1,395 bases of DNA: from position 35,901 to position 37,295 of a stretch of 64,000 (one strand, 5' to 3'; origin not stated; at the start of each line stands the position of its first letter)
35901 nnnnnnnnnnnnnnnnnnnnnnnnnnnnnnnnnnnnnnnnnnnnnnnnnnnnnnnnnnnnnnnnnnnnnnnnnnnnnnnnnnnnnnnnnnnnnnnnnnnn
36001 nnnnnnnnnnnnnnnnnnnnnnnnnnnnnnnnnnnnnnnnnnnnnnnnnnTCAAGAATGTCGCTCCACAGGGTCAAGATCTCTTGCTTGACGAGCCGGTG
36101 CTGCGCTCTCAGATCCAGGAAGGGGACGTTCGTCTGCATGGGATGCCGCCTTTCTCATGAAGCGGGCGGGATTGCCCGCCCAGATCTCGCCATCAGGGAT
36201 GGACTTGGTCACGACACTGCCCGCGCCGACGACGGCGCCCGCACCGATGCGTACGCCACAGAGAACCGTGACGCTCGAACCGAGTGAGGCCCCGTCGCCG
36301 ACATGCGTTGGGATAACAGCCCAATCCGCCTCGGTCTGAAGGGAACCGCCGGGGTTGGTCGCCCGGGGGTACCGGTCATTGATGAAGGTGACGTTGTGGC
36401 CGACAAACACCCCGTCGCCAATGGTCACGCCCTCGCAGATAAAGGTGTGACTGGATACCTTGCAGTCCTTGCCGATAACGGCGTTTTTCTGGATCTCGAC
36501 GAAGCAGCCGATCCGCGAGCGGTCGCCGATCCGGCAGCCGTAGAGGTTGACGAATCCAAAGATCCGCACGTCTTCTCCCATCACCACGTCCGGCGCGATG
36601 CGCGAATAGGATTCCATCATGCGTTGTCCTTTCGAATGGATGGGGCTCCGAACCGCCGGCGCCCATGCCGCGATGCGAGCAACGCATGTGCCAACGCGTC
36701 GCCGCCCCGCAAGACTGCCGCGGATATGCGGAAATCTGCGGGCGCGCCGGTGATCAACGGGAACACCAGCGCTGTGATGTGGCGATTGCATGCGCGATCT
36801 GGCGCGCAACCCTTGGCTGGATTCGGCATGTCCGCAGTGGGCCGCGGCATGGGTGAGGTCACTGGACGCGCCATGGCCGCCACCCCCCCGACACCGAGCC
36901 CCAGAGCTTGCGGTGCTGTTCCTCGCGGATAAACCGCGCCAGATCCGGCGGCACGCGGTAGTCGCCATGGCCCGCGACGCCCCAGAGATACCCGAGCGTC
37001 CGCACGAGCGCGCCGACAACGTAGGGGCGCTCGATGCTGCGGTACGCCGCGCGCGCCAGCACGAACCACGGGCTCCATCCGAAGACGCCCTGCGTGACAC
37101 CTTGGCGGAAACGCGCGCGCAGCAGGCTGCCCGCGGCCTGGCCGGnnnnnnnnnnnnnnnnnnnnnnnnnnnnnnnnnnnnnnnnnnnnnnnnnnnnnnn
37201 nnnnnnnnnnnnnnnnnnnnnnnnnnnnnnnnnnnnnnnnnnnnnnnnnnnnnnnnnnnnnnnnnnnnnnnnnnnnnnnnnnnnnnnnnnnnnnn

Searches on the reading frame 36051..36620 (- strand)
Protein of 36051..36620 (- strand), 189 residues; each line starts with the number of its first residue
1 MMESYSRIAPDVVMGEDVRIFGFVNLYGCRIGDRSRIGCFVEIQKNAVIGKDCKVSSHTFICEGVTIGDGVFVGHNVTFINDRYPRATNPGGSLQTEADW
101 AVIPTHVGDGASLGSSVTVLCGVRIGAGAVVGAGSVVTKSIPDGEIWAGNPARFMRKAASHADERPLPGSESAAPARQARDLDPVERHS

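Call 51: find_homologous_proteins(query=window:36051-36620:-, max_evalue=1e-20)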
Query window:36051-36620:- (189 aa): 8000 proteins with E <= 1e-20 among 8000 candidates; the best 120 are listed.
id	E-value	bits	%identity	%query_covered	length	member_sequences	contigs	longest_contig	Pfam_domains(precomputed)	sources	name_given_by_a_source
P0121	1.6e-122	425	100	99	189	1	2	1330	PF14602.13,PF00132.31,PF25087.2,PF25084.2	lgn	-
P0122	2.6e-83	297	79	86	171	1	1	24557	PF14602.13,PF00132.31,PF25087.2,PF25084.2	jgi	jgi:acetyltransferase-like isoleucine patch superfamily enzyme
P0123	9.0e-83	295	73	96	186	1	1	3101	PF14602.13,PF00132.31,PF25087.2,PF25084.2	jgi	jgi:UDP-2-acetamido-3-amino-2,3-dideoxy-glucuronate N-acetyltransferase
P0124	2.1e-82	294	73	95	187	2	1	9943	PF14602.13,PF00132.31,PF25087.2,PF25084.2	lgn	-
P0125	8.6e-82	292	72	93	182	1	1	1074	PF14602.13,PF00132.31,PF25087.2,PF25084.2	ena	-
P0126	1.0e-81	291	77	84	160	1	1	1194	PF14602.13,PF00132.31,PF25087.2,PF25084.2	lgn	-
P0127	3.1e-81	290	72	95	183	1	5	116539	PF14602.13,PF00132.31,PF25087.2,PF25084.2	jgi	jgi:acetyltransferase-like isoleucine patch superfamily enzyme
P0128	3.5e-81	290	79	83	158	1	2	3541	PF14602.13,PF00132.31,PF25087.2,PF25084.2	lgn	-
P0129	2.2e-80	287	78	83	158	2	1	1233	PF14602.13,PF00132.31,PF25087.2,PF25084.2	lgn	-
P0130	2.4e-80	287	78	83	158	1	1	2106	PF14602.13,PF00132.31,PF25087.2,PF25084.2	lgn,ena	-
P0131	1.1e-79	285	75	87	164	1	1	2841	PF14602.13,PF00132.31,PF25087.2,PF25084.2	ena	-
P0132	1.9e-79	284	73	88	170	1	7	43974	PF14602.13,PF00132.31,PF25087.2,PF25084.2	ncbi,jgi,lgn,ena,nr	ncbi:MAG: N-acetyltransferase [Candidatus Hydrogenedentes bacterium]|nr:N-acetyltransferase [Candida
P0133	2.8e-79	284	78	83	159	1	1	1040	PF14602.13,PF00132.31,PF25087.2,PF25084.2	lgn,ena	-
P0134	3.1e-79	283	76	90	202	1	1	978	PF14602.13,PF00132.31,PF25087.2,PF25084.2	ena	-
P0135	3.5e-79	283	73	90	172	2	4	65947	PF14602.13,PF00132.31,PF25087.2,PF25084.2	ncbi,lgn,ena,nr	ncbi:MAG: N-acetyltransferase [Candidatus Hydrogenedens sp.]|nr:N-acetyltransferase [Candidatus Hydr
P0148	1.1e-77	278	76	83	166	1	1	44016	PF14602.13,PF00132.31,PF25087.2,PF25084.2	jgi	jgi:acetyltransferase-like isoleucine patch superfamily enzyme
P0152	2.0e-76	274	75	83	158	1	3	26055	PF14602.13,PF00132.31,PF25087.2,PF25084.2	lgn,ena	-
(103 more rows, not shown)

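Call 52: find_encoding_contigs(protein=P0122, flank=5000, max_places=1)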
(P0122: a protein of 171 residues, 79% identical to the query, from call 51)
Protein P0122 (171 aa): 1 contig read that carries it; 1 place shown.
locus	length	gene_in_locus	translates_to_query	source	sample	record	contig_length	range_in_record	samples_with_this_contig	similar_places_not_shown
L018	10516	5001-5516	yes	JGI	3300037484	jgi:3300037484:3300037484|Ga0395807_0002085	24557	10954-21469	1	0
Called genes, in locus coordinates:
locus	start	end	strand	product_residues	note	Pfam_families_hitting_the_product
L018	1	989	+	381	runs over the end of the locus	PF01408:GFO_IDH_MocA, PF02894:GFO_IDH_MocA_C, PF22725:GFO_IDH_MocA_C3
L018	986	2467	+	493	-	PF01943:Polysacc_synt, PF13440:Polysacc_synt_3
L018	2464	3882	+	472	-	PF04932:Wzy_C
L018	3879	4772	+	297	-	PF00535:Glycos_transf_2, PF13641:Glyco_tranf_2_3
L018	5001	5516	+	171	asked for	PF25084:LbH_EIF2B (weak), PF00132:Hexapep, PF25087:GMPPB_C (faint), PF00132:Hexapep, PF14602:Hexapep_2 (weak)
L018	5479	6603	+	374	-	PF00155:Aminotran_1_2, PF01041:DegT_DnrJ_EryC1, PF00266:Aminotran_5 (faint), PF01212:Beta_elim_lyase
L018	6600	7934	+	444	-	PF01210:NAD_Gly3P_dh_N (weak), PF03446:NAD_binding_2, PF03721:UDPG_MGDP_dh_N, PF00984:UDPG_MGDP_dh, PF03720:UDPG_MGDP_dh_C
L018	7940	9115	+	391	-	PF13439:Glyco_transf_4, PF13579:Glyco_trans_4_4, PF00534:Glycos_transf_1, PF13692:Glyco_trans_1_4, PF13524:Glyco_trans_1_2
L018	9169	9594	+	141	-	-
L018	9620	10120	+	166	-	-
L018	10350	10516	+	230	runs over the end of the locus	PF01522:Polysacc_deac_1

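Call 53: find_encoding_contigs(protein=P0127, flank=5000, max_places=1)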
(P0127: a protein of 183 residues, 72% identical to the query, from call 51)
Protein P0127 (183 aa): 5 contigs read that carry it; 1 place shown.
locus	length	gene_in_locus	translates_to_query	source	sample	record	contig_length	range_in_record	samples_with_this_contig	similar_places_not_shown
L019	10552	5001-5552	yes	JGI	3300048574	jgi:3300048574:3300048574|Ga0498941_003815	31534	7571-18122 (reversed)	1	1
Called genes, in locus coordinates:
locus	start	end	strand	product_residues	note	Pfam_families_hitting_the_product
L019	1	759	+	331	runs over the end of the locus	PF01408:GFO_IDH_MocA, PF02894:GFO_IDH_MocA_C (weak), PF22725:GFO_IDH_MocA_C3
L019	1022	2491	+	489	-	PF01943:Polysacc_synt (weak), PF13440:Polysacc_synt_3 (weak)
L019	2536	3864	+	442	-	PF04932:Wzy_C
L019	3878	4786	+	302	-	PF00535:Glycos_transf_2, PF13641:Glyco_tranf_2_3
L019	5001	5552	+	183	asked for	PF25084:LbH_EIF2B (weak), PF25087:GMPPB_C, PF00132:Hexapep, PF14602:Hexapep_2 (weak)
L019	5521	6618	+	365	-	PF00155:Aminotran_1_2, PF01041:DegT_DnrJ_EryC1, PF01053:Cys_Met_Meta_PP (weak)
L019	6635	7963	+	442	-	PF01210:NAD_Gly3P_dh_N (weak), PF03721:UDPG_MGDP_dh_N, PF00984:UDPG_MGDP_dh, PF03720:UDPG_MGDP_dh_C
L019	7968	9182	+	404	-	PF13439:Glyco_transf_4, PF13579:Glyco_trans_4_4, PF00534:Glycos_transf_1, PF13692:Glyco_trans_1_4, PF13524:Glyco_trans_1_2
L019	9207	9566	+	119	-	-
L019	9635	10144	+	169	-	-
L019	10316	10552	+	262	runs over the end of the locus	PF01522:Polysacc_deac_1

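Call 54: find_encoding_contigs(protein=P0148, flank=5000, max_places=1)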
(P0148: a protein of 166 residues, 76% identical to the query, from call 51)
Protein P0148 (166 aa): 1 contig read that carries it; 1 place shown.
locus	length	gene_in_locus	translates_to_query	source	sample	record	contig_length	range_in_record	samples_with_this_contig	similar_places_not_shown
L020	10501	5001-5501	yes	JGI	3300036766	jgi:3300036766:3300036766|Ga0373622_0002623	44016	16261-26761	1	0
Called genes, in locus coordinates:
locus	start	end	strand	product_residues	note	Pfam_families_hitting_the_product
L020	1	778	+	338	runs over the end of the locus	PF01408:GFO_IDH_MocA, PF02894:GFO_IDH_MocA_C, PF22725:GFO_IDH_MocA_C3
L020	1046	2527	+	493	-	PF01943:Polysacc_synt, PF13440:Polysacc_synt_3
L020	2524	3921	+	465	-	PF04932:Wzy_C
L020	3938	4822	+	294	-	PF00535:Glycos_transf_2, PF13641:Glyco_tranf_2_3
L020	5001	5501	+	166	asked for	PF25084:LbH_EIF2B (weak), PF25087:GMPPB_C, PF00132:Hexapep, PF14602:Hexapep_2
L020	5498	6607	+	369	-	PF00155:Aminotran_1_2, PF01041:DegT_DnrJ_EryC1, PF01212:Beta_elim_lyase (weak)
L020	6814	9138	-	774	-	PF01373:Glyco_hydro_14 (weak), PF02449:Glyco_hydro_42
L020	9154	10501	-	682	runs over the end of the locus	PF16334:DUF4964, PF17168:DUF5127, PF16335:GtaA_6_Hairpin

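Call 55: find_encoding_contigs(protein=P0152, flank=5000, max_places=1)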
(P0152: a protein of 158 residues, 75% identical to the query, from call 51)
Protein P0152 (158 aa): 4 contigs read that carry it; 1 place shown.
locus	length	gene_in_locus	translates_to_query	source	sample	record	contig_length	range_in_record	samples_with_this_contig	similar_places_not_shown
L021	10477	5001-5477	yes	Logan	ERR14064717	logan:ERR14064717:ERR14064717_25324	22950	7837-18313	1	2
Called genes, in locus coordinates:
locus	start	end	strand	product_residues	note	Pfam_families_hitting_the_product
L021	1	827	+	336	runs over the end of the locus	PF01408:GFO_IDH_MocA, PF02894:GFO_IDH_MocA_C, PF22725:GFO_IDH_MocA_C3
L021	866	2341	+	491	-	PF01943:Polysacc_synt, PF13440:Polysacc_synt_3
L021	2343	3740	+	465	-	PF04932:Wzy_C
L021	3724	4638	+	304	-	PF00535:Glycos_transf_2, PF13641:Glyco_tranf_2_3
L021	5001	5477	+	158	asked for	PF25084:LbH_EIF2B (weak), PF25087:GMPPB_C (faint), PF00132:Hexapep (weak), PF14602:Hexapep_2 (weak)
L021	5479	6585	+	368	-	PF01041:DegT_DnrJ_EryC1, PF00155:Aminotran_1_2, PF01212:Beta_elim_lyase (faint)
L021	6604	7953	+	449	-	PF01210:NAD_Gly3P_dh_N (weak), PF02737:3HCDH_N (weak), PF03446:NAD_binding_2 (weak), PF03721:UDPG_MGDP_dh_N, PF00984:UDPG_MGDP_dh, PF03720:UDPG_MGDP_dh_C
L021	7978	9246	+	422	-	PF13439:Glyco_transf_4, PF13579:Glyco_trans_4_4, PF00534:Glycos_transf_1, PF13692:Glyco_trans_1_4, PF13524:Glyco_trans_1_2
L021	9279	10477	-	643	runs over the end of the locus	PF22842:Pel9A-like_beta_helix (faint), PF05048:NosD (weak), PF13229:Beta_helix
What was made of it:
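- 29480..36620 (-): Presumed P2 operon: hexapeptide N-acetyltransferase, DegT aminotransferase, nucleotide-sugar dehydrogenase, GT4, a small GGDEF-like gene, deacetylase and a FemAB-like protein. The same order is seen in L018, L019 and L021 (calls 52, 53, 55).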

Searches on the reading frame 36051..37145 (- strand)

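Call 10: search_protein_families(library=pfam, proteins=[window:36051-37145:-], max_evalue=0.001)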
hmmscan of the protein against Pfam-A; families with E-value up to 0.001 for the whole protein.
window:36051-37145:- (364 aa): 3 families
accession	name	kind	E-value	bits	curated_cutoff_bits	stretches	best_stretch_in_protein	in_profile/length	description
PF00132.30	Hexapep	-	1.3e-20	72.6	27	4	279-314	1-36/36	Bacterial transferase hexapeptide (six repeats)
PF14602.12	Hexapep_2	-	4.2e-08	33.2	27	1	279-314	1-34/34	Hexapeptide repeat of succinyl-transferase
PF25084.1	LbH_EIF2B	-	6.2e-08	33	54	1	176-251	11-90/105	EIF2B subunit epsilon LbH domain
